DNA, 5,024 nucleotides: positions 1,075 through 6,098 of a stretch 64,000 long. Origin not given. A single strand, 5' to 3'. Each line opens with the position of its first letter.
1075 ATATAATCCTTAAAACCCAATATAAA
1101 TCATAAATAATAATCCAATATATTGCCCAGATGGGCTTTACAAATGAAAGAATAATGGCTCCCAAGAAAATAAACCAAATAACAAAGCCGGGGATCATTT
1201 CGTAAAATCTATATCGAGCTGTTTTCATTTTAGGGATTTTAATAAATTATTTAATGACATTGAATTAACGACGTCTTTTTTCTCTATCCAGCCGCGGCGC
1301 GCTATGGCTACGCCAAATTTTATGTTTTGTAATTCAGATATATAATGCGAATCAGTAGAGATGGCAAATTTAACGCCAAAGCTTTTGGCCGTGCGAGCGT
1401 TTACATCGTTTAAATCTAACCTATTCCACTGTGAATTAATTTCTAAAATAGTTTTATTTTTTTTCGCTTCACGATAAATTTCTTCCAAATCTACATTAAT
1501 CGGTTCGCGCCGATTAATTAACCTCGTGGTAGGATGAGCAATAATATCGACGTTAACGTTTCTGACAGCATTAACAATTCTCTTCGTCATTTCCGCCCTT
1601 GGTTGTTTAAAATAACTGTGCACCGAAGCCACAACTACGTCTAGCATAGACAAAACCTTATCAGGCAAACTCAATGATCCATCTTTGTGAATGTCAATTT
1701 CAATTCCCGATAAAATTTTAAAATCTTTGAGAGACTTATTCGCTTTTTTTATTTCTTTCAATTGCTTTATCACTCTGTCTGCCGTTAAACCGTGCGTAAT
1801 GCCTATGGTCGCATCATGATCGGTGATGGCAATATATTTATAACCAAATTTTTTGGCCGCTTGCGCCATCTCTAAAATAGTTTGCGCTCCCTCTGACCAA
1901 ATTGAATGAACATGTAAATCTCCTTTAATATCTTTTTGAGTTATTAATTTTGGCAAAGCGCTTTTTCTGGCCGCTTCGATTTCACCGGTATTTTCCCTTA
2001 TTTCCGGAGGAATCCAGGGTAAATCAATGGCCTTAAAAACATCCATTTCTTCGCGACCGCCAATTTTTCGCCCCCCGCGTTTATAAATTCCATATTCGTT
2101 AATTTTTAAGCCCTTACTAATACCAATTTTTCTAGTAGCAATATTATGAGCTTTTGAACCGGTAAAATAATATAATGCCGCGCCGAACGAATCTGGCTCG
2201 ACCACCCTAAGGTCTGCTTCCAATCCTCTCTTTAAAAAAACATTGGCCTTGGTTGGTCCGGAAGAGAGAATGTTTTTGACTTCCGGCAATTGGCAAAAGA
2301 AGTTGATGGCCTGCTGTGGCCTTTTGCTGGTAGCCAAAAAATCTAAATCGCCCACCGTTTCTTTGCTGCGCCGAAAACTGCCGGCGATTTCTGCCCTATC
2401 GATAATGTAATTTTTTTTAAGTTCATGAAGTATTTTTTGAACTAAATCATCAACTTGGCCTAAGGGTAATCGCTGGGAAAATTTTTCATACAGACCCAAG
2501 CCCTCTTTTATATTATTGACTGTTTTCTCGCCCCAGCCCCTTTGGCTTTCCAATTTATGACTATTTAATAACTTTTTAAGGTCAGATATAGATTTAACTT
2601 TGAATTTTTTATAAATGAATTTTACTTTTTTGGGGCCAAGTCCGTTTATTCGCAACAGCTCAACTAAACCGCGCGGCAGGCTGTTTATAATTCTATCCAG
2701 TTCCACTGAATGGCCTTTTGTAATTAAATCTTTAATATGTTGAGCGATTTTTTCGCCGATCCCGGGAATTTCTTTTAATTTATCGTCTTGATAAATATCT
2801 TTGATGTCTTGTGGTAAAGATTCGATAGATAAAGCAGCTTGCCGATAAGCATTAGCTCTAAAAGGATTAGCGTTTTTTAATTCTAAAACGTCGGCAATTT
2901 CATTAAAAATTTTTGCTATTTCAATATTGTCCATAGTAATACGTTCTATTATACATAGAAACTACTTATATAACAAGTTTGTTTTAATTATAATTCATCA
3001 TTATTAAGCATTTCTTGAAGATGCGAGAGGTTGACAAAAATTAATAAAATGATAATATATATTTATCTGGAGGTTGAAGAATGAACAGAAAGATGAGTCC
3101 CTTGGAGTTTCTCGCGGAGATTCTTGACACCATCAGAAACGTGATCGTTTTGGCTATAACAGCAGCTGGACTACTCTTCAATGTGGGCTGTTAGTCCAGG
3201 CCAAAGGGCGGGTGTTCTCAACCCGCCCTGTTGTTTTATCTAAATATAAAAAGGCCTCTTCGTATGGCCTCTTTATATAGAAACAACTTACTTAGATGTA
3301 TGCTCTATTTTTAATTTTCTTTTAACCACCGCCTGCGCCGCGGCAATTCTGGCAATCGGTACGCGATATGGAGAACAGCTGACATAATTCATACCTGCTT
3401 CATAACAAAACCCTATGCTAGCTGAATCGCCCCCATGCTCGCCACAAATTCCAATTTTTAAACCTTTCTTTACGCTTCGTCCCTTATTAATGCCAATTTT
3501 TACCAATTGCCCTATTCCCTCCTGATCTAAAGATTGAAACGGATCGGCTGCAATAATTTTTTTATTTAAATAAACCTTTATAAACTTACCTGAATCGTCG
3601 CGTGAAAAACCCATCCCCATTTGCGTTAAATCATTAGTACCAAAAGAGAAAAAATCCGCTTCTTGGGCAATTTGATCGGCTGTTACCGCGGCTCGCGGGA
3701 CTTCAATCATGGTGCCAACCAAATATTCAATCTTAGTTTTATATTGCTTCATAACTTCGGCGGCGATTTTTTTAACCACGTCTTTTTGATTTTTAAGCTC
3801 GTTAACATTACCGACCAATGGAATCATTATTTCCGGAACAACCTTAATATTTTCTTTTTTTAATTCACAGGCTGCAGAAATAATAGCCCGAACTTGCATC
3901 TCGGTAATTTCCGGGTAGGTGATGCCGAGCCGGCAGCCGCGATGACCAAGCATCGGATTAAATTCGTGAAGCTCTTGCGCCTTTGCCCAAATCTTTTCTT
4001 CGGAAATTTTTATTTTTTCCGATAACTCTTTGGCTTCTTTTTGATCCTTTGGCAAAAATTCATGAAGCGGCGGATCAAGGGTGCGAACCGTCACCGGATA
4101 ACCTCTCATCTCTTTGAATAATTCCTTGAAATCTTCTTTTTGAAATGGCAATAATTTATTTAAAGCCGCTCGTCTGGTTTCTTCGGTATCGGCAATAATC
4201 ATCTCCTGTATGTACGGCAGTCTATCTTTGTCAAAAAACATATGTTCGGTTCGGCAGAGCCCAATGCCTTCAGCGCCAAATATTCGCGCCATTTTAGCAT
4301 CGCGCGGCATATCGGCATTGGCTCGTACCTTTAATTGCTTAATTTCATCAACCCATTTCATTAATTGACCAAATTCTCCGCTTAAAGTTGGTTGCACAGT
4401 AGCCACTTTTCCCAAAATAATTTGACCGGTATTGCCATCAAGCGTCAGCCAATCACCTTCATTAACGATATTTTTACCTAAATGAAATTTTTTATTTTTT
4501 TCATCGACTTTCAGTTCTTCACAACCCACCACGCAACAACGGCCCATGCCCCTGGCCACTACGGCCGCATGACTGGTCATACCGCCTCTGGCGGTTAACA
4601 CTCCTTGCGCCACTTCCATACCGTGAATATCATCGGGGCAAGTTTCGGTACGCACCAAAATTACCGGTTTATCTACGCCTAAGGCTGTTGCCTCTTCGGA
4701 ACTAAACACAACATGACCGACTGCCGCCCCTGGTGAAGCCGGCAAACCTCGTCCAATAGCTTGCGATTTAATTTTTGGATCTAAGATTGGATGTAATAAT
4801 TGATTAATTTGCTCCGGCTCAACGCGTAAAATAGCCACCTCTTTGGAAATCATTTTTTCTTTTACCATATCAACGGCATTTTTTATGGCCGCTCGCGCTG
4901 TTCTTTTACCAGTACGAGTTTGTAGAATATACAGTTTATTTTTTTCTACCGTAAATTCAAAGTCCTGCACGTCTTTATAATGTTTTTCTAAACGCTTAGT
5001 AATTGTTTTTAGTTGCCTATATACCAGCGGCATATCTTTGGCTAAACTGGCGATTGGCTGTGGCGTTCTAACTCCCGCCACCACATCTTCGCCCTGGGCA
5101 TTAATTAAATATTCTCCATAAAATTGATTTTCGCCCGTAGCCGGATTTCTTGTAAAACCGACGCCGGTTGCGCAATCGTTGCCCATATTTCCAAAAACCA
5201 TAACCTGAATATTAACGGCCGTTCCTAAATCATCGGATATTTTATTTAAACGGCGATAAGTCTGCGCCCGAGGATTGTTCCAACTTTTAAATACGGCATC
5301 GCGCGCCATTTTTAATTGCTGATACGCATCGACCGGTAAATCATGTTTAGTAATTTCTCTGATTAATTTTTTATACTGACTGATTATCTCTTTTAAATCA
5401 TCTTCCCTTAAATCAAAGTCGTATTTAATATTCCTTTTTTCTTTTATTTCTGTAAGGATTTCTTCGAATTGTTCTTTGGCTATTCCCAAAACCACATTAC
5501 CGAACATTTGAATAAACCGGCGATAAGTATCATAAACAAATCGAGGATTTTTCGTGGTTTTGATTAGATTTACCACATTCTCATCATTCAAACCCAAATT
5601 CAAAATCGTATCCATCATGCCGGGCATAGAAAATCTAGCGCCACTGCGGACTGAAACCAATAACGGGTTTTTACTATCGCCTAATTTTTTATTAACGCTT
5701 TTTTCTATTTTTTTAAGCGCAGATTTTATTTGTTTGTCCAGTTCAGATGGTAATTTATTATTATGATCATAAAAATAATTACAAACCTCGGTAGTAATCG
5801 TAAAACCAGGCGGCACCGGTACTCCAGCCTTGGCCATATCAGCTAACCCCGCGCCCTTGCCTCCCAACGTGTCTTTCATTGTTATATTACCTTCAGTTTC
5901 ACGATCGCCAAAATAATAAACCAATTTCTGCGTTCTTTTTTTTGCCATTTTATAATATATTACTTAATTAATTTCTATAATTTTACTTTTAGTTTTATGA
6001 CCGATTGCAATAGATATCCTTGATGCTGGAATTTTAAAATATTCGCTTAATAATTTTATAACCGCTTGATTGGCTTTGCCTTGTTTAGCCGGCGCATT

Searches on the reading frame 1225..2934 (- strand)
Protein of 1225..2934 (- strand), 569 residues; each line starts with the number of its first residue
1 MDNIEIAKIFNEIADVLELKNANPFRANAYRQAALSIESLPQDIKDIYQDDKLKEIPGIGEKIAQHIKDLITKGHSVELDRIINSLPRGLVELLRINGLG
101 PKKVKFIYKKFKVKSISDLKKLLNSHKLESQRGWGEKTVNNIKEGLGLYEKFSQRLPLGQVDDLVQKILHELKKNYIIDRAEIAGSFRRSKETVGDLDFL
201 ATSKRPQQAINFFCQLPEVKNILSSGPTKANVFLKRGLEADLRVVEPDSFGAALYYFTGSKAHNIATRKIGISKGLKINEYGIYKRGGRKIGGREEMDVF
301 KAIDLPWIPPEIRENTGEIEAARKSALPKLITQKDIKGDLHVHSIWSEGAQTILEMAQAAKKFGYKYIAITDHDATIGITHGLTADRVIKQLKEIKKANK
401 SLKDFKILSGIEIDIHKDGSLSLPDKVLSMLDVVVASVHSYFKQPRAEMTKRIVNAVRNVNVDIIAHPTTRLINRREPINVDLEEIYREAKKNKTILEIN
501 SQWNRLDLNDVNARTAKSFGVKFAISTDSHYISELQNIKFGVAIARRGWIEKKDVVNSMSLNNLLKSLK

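Call 67: search_protein_families(library=pfam, proteins=[window:1225-2934:-], max_evalue=0.00001)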
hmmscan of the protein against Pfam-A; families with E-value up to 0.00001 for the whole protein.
window:1225-2934:- (569 aa): 6 families
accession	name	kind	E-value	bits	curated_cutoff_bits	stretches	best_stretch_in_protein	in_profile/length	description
PF14716.13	HHH_8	-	2.6e-22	79.4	30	1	1-75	1-72/73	Helix-hairpin-helix domain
PF14791.11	DNA_pol_B_thumb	-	1.4e-20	73.3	25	1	253-314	1-63/63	DNA polymerase beta thumb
PF02811.25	PHP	-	6e-15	56.4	26.4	1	339-501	1-163/164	PHP domain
PF14520.12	HHH_5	-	1.1e-10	42.2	27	0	92-146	3-55/57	Helix-hairpin-helix domain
PF14792.12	DNA_pol_B_palm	-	3.2e-06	27.8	25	0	160-208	9-54/113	DNA polymerase beta palm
PF00633.29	HHH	-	5e-06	26.5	24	0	52-68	12-28/30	Helix-hairpin-helix motif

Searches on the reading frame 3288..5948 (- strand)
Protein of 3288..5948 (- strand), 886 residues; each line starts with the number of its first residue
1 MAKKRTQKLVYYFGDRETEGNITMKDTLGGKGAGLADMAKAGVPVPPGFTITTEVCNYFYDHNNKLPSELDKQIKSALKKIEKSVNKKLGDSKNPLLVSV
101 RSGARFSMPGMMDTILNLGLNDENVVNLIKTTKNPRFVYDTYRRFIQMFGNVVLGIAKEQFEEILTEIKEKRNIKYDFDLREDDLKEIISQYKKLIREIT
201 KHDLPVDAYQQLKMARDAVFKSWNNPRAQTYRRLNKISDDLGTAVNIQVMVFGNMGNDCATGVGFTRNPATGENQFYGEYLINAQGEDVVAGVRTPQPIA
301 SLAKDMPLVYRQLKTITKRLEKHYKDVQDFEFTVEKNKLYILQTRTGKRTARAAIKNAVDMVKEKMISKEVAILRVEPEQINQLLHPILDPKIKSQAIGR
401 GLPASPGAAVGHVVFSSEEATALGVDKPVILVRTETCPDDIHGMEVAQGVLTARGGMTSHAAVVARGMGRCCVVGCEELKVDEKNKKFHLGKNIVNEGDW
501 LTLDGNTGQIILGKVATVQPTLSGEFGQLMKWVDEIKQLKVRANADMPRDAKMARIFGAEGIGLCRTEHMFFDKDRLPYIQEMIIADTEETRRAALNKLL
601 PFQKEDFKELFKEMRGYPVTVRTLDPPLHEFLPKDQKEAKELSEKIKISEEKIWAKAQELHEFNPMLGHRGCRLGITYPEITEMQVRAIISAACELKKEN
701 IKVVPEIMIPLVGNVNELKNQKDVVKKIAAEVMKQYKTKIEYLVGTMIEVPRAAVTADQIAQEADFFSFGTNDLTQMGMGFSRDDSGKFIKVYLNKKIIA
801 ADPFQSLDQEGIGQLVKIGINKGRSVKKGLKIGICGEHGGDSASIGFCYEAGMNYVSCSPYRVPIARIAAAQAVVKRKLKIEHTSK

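Call 67: search_protein_families(library=pfam, proteins=[window:3288-5948:-], max_evalue=0.00001)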
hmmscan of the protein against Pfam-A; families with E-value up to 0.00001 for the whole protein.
window:3288-5948:- (886 aa): 3 families
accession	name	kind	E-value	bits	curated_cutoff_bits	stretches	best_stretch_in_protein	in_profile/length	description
PF02896.24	PEP-utilizers_C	-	1.1e-87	294.4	22.8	1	523-873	4-291/293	PEP-utilising enzyme, PEP-binding domain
PF01326.24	PPDK_N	-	2e-57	195.4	27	3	65-307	76-228/328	Pyruvate phosphate dikinase, AMP/ATP-binding domain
PF00391.29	PEP-utilizers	-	1.1e-24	86.2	23.1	1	426-508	2-72/72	PEP-utilising enzyme, mobile domain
